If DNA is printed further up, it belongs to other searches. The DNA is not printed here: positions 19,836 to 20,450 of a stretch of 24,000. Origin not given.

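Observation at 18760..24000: Thiol-rich metalloid island: ArsR + ACR3 with no visible ArsC/ArsA/ArsD, built around duplicated unknown cysteine proteins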

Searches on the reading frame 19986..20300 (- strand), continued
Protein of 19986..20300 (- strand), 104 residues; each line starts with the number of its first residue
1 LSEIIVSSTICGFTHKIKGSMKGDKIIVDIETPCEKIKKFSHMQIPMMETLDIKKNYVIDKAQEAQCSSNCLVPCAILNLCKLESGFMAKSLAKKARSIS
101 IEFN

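Call 22: find_homologous_proteins(query=A2, max_evalue=0.001)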
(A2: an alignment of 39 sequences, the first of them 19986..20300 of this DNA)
Query A2 (39 sequences) (104 aa, profile of the alignment): 107 proteins with E <= 0.001 among 508 candidates.
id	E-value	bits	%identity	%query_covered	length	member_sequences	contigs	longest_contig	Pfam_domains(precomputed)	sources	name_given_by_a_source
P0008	7.2e-33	130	81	100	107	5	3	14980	PF22263.2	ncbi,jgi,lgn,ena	jgi:hypothetical protein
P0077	2.5e-32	129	61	95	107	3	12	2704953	PF22263.2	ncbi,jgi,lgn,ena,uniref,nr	ncbi:hypothetical protein HWN40_07135 [Methanolobus zinderi]|jgi:hypothetical protein|uniref:Unchara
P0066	3.6e-32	128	62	99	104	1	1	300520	PF22263.2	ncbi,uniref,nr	ncbi:hypothetical protein EFE42_04315 [Methanohalophilus sp. RSK]|uniref:DUF6951 family protein n=1 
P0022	4.4e-32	128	80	99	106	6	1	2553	PF22263.2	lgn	-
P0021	5.4e-32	128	79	99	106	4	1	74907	PF22263.2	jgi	-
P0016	1.0e-31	127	78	99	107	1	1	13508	PF22263.2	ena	-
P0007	1.0e-31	127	80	100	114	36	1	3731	PF22263.2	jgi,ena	-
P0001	1.9e-31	126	89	100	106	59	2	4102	PF22263.2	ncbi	-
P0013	2.0e-31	126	79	99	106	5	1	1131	PF22263.2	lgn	-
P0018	2.0e-31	126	77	100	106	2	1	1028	PF22263.2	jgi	jgi:hypothetical protein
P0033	2.4e-31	126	75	100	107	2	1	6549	PF22263.2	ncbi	-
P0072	2.6e-31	125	58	99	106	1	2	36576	PF22263.2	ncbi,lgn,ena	-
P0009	2.9e-31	125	82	99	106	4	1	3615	PF22263.2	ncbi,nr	ncbi:MAG: hypothetical protein EHM20_13050 [Alphaproteobacteria bacterium]|nr:MAG: hypothetical prot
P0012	3.1e-31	125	80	99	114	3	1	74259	PF22263.2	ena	-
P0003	3.1e-31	125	89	100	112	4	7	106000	PF22263.2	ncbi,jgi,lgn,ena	jgi:hypothetical protein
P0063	3.2e-31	125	64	99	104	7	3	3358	PF22263.2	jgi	jgi:hypothetical protein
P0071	3.5e-31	125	64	95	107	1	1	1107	PF22263.2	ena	-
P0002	3.6e-31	125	89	100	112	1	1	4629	PF22263.2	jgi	-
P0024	4.2e-31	125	79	99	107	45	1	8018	PF22263.2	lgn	-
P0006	4.6e-31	125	82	100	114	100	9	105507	PF22263.2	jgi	jgi:hypothetical protein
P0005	5.4e-31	124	84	100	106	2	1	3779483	PF22263.2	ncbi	ncbi:MAG: hypothetical protein AB9861_07110 [Methanosarcina sp.]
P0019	5.5e-31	124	81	100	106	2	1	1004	PF22263.2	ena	-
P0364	6.4e-31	124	26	94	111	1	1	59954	PF22263.2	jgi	jgi:hypothetical protein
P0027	7.2e-31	124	75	99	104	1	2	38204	PF22263.2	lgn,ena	-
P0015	7.7e-31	124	76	100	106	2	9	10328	PF22263.2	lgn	-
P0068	7.7e-31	124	63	95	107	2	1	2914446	PF22263.2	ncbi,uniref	ncbi:hypothetical protein V7O62_02465 [Methanolobus sp. ZRKC2]|uniref:DUF6951 family protein n=1 Tax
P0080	8.1e-31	124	58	99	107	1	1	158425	PF22263.2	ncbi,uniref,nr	ncbi:DUF6951 family protein [Methanolobus halotolerans]|uniref:Uncharacterized protein n=1 Tax=Metha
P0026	8.2e-31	124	73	100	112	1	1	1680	PF22263.2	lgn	-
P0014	9.2e-31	124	75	100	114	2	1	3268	PF22263.2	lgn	-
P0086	1.1e-30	123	56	99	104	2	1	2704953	PF22263.2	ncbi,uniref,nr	ncbi:hypothetical protein HWN40_07875 [Methanolobus zinderi]|uniref:Uncharacterized protein n=1 Tax=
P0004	1.1e-30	123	83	100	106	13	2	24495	PF22263.2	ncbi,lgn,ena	-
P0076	1.1e-30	123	60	95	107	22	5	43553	PF22263.2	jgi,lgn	-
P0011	1.2e-30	123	81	100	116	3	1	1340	PF22263.2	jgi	jgi:hypothetical protein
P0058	1.3e-30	123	67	100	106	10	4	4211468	PF22263.2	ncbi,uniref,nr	ncbi:hypothetical protein MSMTP_0622 [Methanosarcina sp. MTP4]|uniref:DUF6951 family protein n=1 Tax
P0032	1.3e-30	123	74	100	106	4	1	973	PF22263.2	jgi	-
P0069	1.6e-30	123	58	99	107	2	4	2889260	PF22263.2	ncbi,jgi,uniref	ncbi:DUF6951 family protein [Methanolobus sp. WCC5]|jgi:hypothetical protein|uniref:DUF6951 family p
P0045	2.1e-30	122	72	100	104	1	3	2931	PF22263.2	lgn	-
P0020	2.2e-30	122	79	100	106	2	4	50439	PF22263.2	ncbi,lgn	-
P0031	2.4e-30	122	78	100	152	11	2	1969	PF22263.2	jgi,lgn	jgi:hypothetical protein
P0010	3.2e-30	122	82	100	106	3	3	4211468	PF22263.2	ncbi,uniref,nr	ncbi:hypothetical protein MSMTP_0619 [Methanosarcina sp. MTP4]|uniref:DUF6951 family protein n=1 Tax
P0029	3.5e-30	122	77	98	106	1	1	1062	PF22263.2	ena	-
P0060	3.5e-30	122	63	99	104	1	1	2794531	PF22263.2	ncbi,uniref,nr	ncbi:hypothetical protein RE474_08090 [Methanolobus sediminis]|uniref:Uncharacterized protein n=1 Ta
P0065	4.4e-30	121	59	99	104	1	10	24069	PF22263.2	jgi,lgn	jgi:hypothetical protein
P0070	5.8e-30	121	64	99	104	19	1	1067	PF22263.2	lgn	-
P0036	6.2e-30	121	76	100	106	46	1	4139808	PF22263.2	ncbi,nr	ncbi:DUF6951 family protein [Methanosarcina lacustris]|nr:hypothetical protein [Methanosarcina lacus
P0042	6.5e-30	121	75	100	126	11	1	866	PF22263.2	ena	-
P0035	6.8e-30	121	76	99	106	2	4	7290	PF22263.2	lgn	-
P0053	7.3e-30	121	68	100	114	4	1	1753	PF22263.2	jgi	jgi:hypothetical protein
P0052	7.7e-30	121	72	100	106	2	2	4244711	PF22263.2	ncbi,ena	-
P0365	8.1e-30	121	24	94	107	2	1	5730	PF22263.2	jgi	jgi:hypothetical protein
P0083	8.2e-30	121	57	99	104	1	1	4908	PF22263.2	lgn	-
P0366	8.5e-30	121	30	98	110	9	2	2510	PF22263.2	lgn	-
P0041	9.0e-30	120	70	100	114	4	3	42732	PF22263.2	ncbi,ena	-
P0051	9.4e-30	120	68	100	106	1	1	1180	PF22263.2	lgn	-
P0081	9.5e-30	120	59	99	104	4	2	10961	PF22263.2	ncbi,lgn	-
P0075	1.2e-29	120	59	99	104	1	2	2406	PF22263.2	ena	-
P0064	1.3e-29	120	64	99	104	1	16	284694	PF22263.2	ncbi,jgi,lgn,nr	ncbi:MAG: hypothetical protein H5T43_09835 [Methanomethylovorans sp.]|jgi:hypothetical protein|nr:hy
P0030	1.3e-29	120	74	100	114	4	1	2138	PF22263.2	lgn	-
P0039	1.3e-29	120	73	99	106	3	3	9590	PF22263.2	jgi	jgi:hypothetical protein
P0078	1.5e-29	120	62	95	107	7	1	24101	PF22263.2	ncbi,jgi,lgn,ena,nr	ncbi:MAG: hypothetical protein RBT65_10880 [Methanolobus sp.]|nr:hypothetical protein [Methanolobus 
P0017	1.5e-29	120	79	100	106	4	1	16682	PF22263.2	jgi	-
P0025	1.6e-29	120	76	100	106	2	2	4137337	PF22263.2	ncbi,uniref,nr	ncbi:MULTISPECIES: DUF6951 family protein [unclassified Methanosarcina]|uniref:DUF6951 family protei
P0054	1.6e-29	120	67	100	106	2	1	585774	PF22263.2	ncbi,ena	-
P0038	1.6e-29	120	73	100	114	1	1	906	PF22263.2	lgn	-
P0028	2.0e-29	119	75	100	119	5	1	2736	PF22263.2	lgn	-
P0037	2.0e-29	119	74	100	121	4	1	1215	PF22263.2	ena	-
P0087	2.1e-29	119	53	99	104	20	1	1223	PF22263.2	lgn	-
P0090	2.3e-29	119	53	99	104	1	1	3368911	PF22263.2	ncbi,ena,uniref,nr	ncbi:DUF6951 family protein [uncultured Methanolobus sp.]|uniref:DUF6951 family protein n=1 Tax=uncu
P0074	2.4e-29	119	60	99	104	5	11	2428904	PF22263.2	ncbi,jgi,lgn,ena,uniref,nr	ncbi:hypothetical protein Metho_0346 [Methanomethylovorans hollandica DSM 15978]|jgi:hypothetical pr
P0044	2.4e-29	119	69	100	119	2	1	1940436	PF22263.2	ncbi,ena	-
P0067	2.4e-29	119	62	99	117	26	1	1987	PF22263.2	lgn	-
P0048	2.6e-29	119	72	100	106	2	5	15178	PF22263.2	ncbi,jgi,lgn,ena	-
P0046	2.7e-29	119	73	100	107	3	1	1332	PF22263.2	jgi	jgi:hypothetical protein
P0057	2.7e-29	119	69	99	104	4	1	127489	PF22263.2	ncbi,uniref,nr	ncbi:hypothetical protein [Methanohalophilus sp.]|uniref:DUF6951 family protein n=1 Tax=Methanohalop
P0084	3.0e-29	119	58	99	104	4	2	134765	PF22263.2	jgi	jgi:hypothetical protein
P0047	3.1e-29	119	74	100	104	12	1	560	PF22263.2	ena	-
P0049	3.2e-29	119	71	100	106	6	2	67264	PF22263.2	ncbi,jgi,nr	ncbi:TPA: hypothetical protein HA351_16010 [Methanosarcinaceae archaeon]|nr:hypothetical protein [Me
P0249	3.4e-29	119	24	94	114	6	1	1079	PF22263.2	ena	-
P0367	5.0e-29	118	24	94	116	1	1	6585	PF22263.2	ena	-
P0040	5.3e-29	118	77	100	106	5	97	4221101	PF22263.2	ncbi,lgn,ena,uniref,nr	ncbi:MAG: hypothetical protein AAGU10_11945 [Methanosarcina mazei]|uniref:Uncharacterized protein n=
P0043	5.8e-29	118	70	100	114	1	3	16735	PF22263.2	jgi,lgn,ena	-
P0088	5.8e-29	118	58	99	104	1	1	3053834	PF22263.2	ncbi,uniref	ncbi:hypothetical protein [Methanolobus sp. ZRKC5]|uniref:DUF6951 family protein n=1 Tax=Methanolobu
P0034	1.5e-28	117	80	95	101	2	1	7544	PF22263.2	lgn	-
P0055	2.2e-28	116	67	100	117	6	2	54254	PF22263.2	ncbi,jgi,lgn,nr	ncbi:MAG: hypothetical protein PWQ44_343 [Methanolobus sp.]|jgi:hypothetical protein|nr:hypothetical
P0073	2.4e-28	116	61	99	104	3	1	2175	PF22263.2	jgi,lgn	-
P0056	2.8e-28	116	65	100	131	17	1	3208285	PF22263.2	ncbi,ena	-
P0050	4.1e-28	115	74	95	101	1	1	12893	PF22263.2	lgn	-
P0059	8.4e-28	114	63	99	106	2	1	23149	PF22263.2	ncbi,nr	ncbi:hypothetical protein HNV12_15040 [Methanococcoides sp. SA1]|nr:hypothetical protein [Methanococ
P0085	1.0e-27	114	57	100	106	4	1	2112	PF22263.2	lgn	-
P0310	5.1e-27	112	23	98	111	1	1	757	PF22263.2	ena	-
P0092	2.5e-26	109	51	100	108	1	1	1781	PF22263.2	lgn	-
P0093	4.0e-26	109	49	99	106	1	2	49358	PF22263.2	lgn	-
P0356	1.1e-25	107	21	89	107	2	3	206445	PF22263.2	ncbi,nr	ncbi:MAG: hypothetical protein QFX40_04230 [Archaeoglobales archaeon]|nr:hypothetical protein [Archa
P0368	2.4e-25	106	31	77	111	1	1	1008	PF22263.2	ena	-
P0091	3.2e-25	106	53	100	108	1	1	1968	PF22263.2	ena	-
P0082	5.1e-24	102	70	86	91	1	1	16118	PF22263.2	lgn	-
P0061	6.5e-23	98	84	80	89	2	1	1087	PF22263.2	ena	-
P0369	8.2e-23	98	-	-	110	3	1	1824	PF22263.2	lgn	-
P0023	8.8e-23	98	100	81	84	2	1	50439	PF22263.2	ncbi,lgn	-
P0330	9.1e-23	98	-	-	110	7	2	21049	PF22263.2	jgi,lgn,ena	jgi:hypothetical protein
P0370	4.0e-22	96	29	90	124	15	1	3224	PF22263.2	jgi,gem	-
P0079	3.4e-21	93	79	77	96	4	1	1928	PF22263.2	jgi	jgi:hypothetical protein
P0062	1.8e-18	84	88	81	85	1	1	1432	PF22263.2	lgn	-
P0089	1.6e-16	78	74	71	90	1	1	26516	PF22263.2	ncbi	-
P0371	2.3e-16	77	31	99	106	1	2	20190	PF22263.2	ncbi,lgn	-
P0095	1.4e-13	68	61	66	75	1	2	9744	PF22263.2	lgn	-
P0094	7.5e-12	63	86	56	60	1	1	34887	PF22263.2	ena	-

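Call 24: find_related_loci(query=A1, collection=genome_contigs, flank=10000)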
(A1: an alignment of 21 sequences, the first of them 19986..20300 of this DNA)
Query A1 (104 aa) in genome_contigs; peptide patterns used: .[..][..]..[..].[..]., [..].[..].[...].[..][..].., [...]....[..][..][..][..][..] (x = any residue, [..] = any of these).
216 stretches matched a pattern; 160 encode a relative of the query (tblastn E <= 1e-3); the best 80 are kept; 77 distinct loci.
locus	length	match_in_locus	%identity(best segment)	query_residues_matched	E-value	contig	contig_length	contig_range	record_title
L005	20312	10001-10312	90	1-104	2e-60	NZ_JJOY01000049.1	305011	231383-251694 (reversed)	Methanosarcina sp. 2.H.T.1A.6 scaffold2_1_size305656-refined, whole genome shotgun sequence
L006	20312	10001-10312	88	1-104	5e-60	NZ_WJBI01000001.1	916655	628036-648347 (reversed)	Methanosarcina sp. DH2 Scaffold_100, whole genome shotgun sequence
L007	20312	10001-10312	88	1-104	6e-60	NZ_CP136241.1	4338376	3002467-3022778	Methanosarcina hadiensis strain TD41E1-1 chromosome, complete genome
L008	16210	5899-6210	89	1-104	1e-59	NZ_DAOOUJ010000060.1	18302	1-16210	MAG: Methanosarcina sp. isolate AMR_MDS_2470 NODE_2084_length_18302_cov_19.130652, whole genome shotgun sequence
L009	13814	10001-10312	89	1-104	8e-60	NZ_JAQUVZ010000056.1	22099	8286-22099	MAG: Methanosarcina sp. isolate STD2_179 NODE_8506_length_22099_cov_18.490715_Sandtown_D2, whole genome shotgun sequence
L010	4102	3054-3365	88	1-104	1e-59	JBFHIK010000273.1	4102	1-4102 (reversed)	MAG: Methanosarcina sp. isolate Mix_sand07.2021.05.G.36 k141_85689_length_4102_cov_9.1159, whole genome shotgun sequence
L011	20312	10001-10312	88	1-104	5e-59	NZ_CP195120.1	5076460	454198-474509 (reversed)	Methanosarcina sp. T3 chromosome, complete genome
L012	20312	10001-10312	82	1-104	9e-57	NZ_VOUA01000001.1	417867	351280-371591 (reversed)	Methanosarcina sp. KYL-1 SEQ01, whole genome shotgun sequence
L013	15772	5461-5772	82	1-104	5e-56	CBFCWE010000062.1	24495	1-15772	MAG TPA_asm: uncultured Methanosarcina sp. isolate ERR13917544_concoct_37 genome assembly, contig: ERZ26802894.645, whol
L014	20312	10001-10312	81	1-104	1e-55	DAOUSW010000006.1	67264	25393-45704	MAG TPA_asm: Methanosarcinaceae archaeon isolate CSMAG_556 CSMAG_556_k127_1008299_length_67264_cov_70.0000, whole genome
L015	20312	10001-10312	81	1-104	5e-56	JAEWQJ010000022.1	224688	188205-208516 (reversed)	MAG: Methanobacteriota archaeon isolate OH_SBrB_19 k127_680228, whole genome shotgun sequence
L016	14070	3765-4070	83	3-104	2e-55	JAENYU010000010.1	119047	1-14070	MAG: Methanobacteriota archaeon isolate BL5_bin.6 BL5_bin6_NODE_75_length_119047_cov_269.123462, whole genome shotgun se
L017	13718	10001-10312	81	1-104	2e-55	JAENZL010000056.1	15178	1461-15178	MAG: Methanobacteriota archaeon isolate BM5_bin.6 BM5_bin6_NODE_779_length_15178_cov_306.223831, whole genome shotgun se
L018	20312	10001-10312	80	1-104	4e-55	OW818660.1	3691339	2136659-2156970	metagenome genome assembly, chromosome: 1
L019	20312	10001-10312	80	1-104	7e-55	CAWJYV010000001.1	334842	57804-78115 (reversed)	MAG: uncultured Methanosarcinaceae archaeon isolate MFD03899.bin.1.101 genome assembly, contig: contig_2043, whole genom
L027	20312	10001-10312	79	1-104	7e-54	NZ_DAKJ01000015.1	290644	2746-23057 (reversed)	MAG: Methanosarcina sp. UBA289 UBA289_contig_70, whole genome shotgun sequence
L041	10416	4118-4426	76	1-103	2e-51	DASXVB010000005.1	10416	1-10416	MAG TPA_asm: Methanosarcina sp. isolate SMAG_U4733 k141_81394, whole genome shotgun sequence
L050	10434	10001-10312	72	1-104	1e-48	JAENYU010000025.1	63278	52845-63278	MAG: Methanobacteriota archaeon isolate BL5_bin.6 BL5_bin6_NODE_161_length_63278_cov_260.902773, whole genome shotgun se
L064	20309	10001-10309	60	1-103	1e-43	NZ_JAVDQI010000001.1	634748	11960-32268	Methanococcoides alaskense strain DSM 17273 Ga0451171_01, whole genome shotgun sequence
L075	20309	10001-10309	59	2-104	4e-42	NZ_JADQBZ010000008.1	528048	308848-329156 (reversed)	MAG: Methanolobus sp. isolate Soudan_28 NODE_3_length_528048_cov_45.746843, whole genome shotgun sequence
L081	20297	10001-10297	63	6-104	8e-42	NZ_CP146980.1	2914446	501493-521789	Methanolobus sp. ZRKC2 chromosome, complete genome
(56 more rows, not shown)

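Call 25: find_encoding_contigs(protein=P0364, flank=6000, max_places=2)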
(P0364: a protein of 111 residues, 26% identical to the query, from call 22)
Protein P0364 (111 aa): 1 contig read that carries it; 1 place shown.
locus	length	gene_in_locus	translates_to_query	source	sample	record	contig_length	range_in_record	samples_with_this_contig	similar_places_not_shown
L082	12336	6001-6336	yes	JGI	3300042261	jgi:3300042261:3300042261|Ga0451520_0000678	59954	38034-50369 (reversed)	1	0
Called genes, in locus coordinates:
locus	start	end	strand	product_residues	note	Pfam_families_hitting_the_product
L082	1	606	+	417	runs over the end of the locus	PF13393:tRNA-synt_His, PF00587:tRNA-synt_2b, PF03129:HGTP_anticodon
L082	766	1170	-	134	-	PF00075:RNase_H, PF13456:RVT_3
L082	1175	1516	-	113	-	PF02261:Asp_decarbox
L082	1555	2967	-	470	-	PF01609:DDE_Tnp_1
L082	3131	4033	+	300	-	PF01497:Peripla_BP_2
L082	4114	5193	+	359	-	PF01032:FecCD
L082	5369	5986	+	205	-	PF00005:ABC_tran, PF13304:AAA_21 (weak)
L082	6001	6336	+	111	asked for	PF22263:DUF6951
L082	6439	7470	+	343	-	PF01435:Peptidase_M48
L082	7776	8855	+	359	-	PF00850:Hist_deacetyl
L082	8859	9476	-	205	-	PF19810:HFX_2341_N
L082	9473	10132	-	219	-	PF22662:Csa3_N (faint), PF09651:Cas_APE2256 (weak), PF01022:HTH_5 (weak), PF12802:MarR_2 (weak), PF13412:HTH_24 (weak), PF08279:HTH_11 (weak), PF01047:MarR (weak)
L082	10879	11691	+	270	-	PF00571:CBS, PF02195:ParB_N (weak)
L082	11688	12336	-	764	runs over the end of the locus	PF01326:PPDK_N, PF00391:PEP-utilizers, PF02896:PEP-utilizers_C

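Call 26: find_encoding_contigs(protein=P0356, flank=6000, max_places=2)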
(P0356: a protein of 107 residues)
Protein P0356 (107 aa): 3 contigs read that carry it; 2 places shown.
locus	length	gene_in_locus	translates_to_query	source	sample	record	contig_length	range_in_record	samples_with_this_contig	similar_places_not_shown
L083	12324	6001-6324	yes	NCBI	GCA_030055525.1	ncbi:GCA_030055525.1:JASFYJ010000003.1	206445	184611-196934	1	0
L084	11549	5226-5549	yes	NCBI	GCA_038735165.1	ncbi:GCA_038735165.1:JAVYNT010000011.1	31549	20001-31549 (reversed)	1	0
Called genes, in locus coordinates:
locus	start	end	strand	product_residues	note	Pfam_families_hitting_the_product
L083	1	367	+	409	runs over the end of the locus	PF01073:3Beta_HSD (weak), PF01370:Epimerase, PF02719:Polysacc_synt_2, PF04321:RmlD_sub_bind (faint), PF07993:NAD_binding_4 (weak), PF16363:GDP_Man_Dehyd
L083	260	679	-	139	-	PF01909:NTP_transf_2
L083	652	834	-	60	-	-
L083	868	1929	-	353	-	PF13439:Glyco_transf_4, PF13579:Glyco_trans_4_4, PF20706:GT4-conflict, PF00534:Glycos_transf_1, PF13692:Glyco_trans_1_4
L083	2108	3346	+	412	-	PF00860:Xan_ur_permease, PF16983:MFS_MOT1 (faint)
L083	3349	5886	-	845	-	PF02516:STT3, PF22627:AglB_core-like, PF18079:AglB_L1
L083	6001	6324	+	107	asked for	PF22263:DUF6951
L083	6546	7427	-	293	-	-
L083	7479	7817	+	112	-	PF01925:TauE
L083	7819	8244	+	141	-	PF01925:TauE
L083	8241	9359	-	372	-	PF22025:ThiI_fer, PF22023:Pus10_THUMP_arc (weak), PF02926:THUMP, PF02568:ThiI, PF06508:QueC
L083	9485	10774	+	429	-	PF01629:DUF22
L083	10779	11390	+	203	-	-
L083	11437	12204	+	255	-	PF01887:SAM_HAT_N, PF20257:SAM_HAT_C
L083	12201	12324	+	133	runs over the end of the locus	PF01886:DUF61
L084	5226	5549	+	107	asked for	PF22263:DUF6951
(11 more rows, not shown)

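Call 41: find_encoding_contigs(protein=P0330, flank=6000, max_places=2)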
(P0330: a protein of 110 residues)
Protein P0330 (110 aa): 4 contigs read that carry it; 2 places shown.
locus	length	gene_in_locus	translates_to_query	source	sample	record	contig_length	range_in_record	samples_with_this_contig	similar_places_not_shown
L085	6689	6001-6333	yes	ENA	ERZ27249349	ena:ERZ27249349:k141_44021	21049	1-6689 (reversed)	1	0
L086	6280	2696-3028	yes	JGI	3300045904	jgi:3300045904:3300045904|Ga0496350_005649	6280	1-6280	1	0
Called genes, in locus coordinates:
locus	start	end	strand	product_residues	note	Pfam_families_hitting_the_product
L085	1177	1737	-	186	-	-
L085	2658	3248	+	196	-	-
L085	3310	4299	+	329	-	PF01208:URO-D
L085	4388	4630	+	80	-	-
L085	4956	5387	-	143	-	-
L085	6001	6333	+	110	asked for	PF22263:DUF6951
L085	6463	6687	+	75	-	?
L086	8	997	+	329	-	PF01208:URO-D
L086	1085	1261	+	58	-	-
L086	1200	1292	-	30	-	-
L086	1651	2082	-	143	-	-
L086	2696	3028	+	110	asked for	PF22263:DUF6951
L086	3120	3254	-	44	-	-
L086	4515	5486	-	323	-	PF02007:MtrH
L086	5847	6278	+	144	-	?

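Call 42: find_encoding_contigs(protein=P0371, flank=6000, max_places=2)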
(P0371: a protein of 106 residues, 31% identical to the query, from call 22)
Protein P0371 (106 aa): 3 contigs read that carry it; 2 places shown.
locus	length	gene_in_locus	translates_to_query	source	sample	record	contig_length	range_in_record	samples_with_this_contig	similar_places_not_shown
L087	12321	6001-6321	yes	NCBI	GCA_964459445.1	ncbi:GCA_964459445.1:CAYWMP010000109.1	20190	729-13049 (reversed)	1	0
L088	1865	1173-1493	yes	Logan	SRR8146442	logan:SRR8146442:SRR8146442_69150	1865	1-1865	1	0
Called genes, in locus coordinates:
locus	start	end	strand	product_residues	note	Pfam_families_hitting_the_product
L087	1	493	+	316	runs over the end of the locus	PF02007:MtrH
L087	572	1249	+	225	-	PF02607:B12-binding_2, PF02310:B12-binding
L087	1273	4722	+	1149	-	PF00111:Fer2 (weak), PF17650:RACo_linker, PF17651:Raco_middle, PF14691:Fer4_20, PF01266:DAO (weak), PF07992:Pyr_redox_2, PF13450:NAD_binding_8, PF14574:RACo_C_ter, +2 more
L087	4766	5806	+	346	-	PF01208:URO-D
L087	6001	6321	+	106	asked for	PF22263:DUF6951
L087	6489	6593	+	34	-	-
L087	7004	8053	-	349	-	PF01208:URO-D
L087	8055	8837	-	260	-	PF02596:DUF169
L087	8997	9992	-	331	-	PF01012:ETF, PF00766:ETF_alpha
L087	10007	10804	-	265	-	PF01012:ETF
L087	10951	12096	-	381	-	PF02771:Acyl-CoA_dh_N, PF02770:Acyl-CoA_dh_M, PF00441:Acyl-CoA_dh_1, PF08028:Acyl-CoA_dh_2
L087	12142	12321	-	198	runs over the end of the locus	PF00440:TetR_N, PF08359:TetR_C_4 (weak), PF16925:TetR_C_13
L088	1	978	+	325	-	?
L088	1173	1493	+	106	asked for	PF22263:DUF6951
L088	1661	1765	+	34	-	-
